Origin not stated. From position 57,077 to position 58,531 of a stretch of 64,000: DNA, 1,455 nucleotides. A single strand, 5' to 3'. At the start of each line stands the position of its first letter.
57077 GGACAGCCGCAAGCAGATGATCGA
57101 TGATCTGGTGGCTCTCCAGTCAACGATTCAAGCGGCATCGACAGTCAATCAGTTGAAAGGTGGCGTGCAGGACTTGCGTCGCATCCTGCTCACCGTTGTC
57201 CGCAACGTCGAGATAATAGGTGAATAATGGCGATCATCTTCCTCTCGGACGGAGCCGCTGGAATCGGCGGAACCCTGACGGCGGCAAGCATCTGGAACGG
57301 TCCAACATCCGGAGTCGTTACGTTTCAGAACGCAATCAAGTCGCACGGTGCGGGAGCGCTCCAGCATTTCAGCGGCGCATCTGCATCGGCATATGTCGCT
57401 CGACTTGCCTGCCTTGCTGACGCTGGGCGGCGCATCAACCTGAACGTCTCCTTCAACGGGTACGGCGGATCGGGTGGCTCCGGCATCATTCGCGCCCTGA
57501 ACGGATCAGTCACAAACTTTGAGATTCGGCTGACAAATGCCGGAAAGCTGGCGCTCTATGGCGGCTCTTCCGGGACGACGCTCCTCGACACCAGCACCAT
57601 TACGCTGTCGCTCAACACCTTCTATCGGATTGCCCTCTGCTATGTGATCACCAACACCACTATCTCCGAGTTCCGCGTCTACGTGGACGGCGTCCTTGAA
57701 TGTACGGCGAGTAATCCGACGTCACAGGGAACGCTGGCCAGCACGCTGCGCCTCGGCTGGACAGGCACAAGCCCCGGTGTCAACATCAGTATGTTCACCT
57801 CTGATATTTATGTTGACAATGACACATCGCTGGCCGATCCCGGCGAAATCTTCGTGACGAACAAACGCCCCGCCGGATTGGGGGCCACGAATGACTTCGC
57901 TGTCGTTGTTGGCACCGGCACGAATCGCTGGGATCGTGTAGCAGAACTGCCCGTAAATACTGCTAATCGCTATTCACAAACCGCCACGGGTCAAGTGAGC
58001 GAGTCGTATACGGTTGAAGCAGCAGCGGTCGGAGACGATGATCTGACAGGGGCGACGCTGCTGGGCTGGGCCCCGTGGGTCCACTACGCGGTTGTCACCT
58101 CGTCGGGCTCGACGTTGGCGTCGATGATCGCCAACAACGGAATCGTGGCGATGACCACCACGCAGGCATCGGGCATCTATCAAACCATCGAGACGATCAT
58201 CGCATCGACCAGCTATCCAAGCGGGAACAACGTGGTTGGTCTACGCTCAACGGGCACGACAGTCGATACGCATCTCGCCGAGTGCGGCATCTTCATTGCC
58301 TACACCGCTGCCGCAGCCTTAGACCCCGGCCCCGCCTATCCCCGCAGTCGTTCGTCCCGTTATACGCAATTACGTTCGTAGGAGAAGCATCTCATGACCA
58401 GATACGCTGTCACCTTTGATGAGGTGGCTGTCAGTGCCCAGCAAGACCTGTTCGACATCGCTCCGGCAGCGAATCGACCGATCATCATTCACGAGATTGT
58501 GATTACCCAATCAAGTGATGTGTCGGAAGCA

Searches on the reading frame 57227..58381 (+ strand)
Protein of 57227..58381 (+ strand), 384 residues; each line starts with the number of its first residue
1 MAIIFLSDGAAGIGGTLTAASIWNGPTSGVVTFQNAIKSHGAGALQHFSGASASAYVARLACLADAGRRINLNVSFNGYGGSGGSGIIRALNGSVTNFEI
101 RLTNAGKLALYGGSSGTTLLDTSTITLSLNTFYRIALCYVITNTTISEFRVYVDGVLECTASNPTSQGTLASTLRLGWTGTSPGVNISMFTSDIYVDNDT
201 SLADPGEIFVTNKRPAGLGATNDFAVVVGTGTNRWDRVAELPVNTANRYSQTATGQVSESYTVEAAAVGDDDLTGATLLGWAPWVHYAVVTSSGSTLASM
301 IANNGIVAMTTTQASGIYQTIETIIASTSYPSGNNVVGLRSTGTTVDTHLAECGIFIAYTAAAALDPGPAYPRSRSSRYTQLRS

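Call 11: search_protein_families(library=phrogs, proteins=[window:57227-58381:+], max_evalue=0.001)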
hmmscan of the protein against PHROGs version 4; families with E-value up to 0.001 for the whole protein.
window:57227-58381:+ (384 aa): 1 family
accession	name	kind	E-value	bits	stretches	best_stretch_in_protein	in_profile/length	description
phrog_2448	-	unknown function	1.2e-09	38.8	1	103-266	97-255/335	-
